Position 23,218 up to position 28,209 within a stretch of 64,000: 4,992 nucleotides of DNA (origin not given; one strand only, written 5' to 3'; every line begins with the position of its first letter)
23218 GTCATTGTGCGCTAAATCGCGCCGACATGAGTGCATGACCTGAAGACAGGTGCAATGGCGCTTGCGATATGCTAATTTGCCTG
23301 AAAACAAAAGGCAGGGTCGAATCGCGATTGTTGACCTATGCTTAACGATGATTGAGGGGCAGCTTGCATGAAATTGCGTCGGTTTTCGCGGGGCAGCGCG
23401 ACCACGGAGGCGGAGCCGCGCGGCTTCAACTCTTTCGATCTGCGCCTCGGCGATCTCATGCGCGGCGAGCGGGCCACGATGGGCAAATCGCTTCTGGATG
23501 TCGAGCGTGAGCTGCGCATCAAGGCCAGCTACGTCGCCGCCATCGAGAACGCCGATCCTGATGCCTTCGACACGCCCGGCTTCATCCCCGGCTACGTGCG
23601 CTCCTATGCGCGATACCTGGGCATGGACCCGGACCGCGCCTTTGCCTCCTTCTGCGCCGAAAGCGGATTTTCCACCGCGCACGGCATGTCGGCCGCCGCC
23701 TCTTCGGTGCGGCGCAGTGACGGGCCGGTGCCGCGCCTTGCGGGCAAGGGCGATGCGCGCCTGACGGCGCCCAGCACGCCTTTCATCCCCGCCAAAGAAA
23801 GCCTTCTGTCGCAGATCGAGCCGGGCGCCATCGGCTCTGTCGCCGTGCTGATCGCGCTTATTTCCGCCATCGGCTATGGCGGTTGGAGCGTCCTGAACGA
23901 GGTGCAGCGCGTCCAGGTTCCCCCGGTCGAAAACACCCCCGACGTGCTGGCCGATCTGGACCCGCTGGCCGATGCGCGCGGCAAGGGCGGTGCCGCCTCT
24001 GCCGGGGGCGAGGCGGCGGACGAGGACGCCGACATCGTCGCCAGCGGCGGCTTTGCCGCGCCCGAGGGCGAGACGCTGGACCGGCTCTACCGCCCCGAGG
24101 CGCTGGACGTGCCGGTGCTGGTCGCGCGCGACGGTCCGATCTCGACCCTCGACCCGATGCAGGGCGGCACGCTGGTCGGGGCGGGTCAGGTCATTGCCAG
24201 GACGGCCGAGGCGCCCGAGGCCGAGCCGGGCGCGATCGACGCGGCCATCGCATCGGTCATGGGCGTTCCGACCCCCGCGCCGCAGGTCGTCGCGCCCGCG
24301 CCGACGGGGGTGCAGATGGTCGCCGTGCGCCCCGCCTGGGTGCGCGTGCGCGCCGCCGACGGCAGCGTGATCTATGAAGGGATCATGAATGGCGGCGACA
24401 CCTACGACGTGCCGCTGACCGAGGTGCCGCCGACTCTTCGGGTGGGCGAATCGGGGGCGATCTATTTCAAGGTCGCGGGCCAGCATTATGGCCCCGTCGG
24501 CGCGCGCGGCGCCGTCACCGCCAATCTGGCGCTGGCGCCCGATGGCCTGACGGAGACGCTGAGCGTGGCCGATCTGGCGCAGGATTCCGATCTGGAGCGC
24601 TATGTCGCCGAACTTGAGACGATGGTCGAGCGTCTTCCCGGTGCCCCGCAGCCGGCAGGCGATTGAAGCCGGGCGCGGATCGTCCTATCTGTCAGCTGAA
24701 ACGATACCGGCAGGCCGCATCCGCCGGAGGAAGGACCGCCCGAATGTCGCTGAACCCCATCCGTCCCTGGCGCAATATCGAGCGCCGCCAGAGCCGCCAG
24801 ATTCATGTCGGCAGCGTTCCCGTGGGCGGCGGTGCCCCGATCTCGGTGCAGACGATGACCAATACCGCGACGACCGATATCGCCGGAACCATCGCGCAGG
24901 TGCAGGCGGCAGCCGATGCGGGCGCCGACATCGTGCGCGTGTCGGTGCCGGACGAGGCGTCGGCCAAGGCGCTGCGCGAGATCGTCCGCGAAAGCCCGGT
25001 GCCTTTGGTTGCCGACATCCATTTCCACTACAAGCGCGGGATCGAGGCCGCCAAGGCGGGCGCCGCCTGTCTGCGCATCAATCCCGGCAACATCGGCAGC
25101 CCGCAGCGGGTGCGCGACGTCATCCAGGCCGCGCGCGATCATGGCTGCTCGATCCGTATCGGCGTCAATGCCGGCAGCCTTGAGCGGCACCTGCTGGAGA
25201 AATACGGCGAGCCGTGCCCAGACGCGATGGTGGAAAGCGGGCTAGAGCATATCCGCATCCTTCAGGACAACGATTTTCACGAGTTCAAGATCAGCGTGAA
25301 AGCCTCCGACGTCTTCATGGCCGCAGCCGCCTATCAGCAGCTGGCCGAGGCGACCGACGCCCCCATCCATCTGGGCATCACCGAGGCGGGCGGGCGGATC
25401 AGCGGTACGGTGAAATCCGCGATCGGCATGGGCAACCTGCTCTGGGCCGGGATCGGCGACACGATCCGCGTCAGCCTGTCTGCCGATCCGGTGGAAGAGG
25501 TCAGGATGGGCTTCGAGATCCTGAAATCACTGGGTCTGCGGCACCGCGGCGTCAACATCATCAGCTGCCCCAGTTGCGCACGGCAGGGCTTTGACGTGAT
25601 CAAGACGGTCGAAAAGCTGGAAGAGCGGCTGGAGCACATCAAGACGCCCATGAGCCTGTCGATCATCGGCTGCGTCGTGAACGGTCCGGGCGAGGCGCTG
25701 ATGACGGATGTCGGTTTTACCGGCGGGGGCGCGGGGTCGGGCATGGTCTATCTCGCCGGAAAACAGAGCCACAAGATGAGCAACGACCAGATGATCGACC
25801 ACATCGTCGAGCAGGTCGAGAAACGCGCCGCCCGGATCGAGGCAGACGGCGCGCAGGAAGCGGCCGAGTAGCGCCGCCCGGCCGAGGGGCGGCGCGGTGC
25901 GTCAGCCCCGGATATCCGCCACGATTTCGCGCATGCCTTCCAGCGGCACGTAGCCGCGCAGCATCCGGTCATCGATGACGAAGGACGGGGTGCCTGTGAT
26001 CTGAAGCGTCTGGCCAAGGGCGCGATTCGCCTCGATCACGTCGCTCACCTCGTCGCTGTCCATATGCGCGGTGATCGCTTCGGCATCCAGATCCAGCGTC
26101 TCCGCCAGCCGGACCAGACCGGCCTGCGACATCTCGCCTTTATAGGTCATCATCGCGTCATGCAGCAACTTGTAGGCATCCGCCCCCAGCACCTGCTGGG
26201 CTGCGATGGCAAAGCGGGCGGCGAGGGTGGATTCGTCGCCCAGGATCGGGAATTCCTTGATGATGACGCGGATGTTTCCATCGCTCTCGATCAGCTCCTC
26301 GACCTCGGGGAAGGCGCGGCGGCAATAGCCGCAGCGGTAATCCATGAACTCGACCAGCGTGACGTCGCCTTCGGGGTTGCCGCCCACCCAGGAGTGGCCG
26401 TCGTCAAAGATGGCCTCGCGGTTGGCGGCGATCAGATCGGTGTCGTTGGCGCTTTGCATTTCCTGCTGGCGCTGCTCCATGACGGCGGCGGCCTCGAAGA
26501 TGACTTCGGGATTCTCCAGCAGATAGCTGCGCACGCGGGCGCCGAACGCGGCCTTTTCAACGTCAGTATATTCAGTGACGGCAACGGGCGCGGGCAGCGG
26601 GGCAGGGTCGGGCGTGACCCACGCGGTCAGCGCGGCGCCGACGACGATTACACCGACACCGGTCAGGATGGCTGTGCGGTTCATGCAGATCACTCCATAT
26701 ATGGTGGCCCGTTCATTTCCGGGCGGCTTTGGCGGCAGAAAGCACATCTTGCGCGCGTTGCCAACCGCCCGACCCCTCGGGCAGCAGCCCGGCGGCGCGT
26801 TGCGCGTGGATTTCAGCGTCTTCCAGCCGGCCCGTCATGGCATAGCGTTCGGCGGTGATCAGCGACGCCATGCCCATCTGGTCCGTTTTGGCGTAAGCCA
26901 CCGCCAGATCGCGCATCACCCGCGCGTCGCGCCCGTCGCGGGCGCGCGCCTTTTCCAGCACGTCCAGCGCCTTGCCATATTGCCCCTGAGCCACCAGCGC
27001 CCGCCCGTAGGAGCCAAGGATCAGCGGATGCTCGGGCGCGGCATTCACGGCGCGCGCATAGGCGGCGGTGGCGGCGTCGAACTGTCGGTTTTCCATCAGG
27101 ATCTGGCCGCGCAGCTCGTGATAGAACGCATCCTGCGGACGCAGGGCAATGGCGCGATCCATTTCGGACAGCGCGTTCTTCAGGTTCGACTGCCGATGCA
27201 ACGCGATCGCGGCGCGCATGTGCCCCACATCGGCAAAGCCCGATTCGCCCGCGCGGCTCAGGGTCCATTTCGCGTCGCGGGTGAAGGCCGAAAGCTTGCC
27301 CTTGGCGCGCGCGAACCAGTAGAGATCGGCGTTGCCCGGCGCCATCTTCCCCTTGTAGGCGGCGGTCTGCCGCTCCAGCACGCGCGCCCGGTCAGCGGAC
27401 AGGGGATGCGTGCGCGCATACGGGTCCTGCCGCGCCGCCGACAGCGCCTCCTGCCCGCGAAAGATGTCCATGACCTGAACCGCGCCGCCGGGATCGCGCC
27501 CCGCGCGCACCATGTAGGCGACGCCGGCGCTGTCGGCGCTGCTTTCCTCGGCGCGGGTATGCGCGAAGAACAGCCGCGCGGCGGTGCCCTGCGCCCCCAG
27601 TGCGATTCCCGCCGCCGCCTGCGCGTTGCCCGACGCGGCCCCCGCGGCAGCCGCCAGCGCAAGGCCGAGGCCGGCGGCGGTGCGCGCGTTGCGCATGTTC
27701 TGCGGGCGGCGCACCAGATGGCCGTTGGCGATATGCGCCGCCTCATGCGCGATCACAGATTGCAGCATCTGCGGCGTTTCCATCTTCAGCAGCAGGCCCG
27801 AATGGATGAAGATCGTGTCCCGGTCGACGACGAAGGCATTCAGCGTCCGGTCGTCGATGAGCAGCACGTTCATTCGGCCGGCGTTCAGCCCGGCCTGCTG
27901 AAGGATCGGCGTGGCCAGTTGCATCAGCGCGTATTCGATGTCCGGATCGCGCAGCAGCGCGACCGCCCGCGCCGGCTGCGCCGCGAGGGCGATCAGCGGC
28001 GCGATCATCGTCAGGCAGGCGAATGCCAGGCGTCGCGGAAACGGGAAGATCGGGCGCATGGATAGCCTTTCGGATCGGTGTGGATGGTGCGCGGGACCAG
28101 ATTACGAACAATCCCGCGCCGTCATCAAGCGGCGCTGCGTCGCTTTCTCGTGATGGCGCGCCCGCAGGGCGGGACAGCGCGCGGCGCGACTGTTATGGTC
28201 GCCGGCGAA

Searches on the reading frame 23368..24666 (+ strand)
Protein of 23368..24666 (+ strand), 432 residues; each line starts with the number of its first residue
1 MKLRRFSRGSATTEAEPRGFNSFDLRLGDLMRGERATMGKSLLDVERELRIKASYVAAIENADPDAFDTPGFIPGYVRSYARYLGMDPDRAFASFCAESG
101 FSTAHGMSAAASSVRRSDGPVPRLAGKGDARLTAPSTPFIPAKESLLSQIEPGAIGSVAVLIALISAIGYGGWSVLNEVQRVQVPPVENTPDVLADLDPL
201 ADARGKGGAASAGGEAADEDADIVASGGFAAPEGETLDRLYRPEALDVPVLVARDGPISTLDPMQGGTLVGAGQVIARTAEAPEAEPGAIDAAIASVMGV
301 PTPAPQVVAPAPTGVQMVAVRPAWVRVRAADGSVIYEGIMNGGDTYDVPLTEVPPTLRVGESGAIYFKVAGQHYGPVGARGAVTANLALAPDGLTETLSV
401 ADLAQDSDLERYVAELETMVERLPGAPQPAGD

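Call 33: search_protein_families(library=pfam, proteins=[window:23368-24666:+], max_evalue=0.001)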
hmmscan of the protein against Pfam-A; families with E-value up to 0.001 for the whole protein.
window:23368-24666:+ (432 aa): 2 families
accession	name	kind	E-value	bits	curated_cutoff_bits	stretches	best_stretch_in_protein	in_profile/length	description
PF13413.12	HTH_25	-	5.2e-19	68.3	24.6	1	31-90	2-61/62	Helix-turn-helix domain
PF13464.11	RodZ_C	-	2.8e-13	50.1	23.9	1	317-387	2-71/72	RodZ C-terminal domain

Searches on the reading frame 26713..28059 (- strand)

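Call 74: search_protein_families(library=pfam, proteins=[window:26713-28059:-], max_evalue=0.00001)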
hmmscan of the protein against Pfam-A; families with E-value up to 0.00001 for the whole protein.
window:26713-28059:- (448 aa): 10 families
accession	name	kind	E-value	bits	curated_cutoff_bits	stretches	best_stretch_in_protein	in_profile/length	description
PF01435.24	Peptidase_M48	-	7.2e-25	88.3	20.3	1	51-230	13-184/186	Peptidase family M48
PF07719.23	TPR_2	-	2.1e-12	46.6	27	0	311-344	1-34/34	Tetratricopeptide repeat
PF14559.12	TPR_19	-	1.7e-11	44.7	25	1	321-381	1-61/68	Tetratricopeptide repeat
PF13432.12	TPR_16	-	2.5e-09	37.8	32.7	1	317-376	3-62/65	Tetratricopeptide repeat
PF13428.12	TPR_14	-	7.3e-09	35.9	23.5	0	351-386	7-42/44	Tetratricopeptide repeat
PF23914.1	TPR_CcmH_CycH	-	6e-08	33.1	42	1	307-398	46-140/158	Cytochrome c-type biogenesis protein H TPR domain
PF13414.12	TPR_11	-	1.5e-07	31.4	26.8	0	352-392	1-41/42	TPR repeat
PF13431.12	TPR_17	-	1.6e-07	31.5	24.4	0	334-365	2-33/34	Tetratricopeptide repeat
PF09976.15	TPR_21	-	1e-06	29.1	25.5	1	253-343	89-178/193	Tetratricopeptide repeat-like domain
PF13371.12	TPR_9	-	3.1e-06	27.5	35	0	319-384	3-70/73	Tetratricopeptide repeat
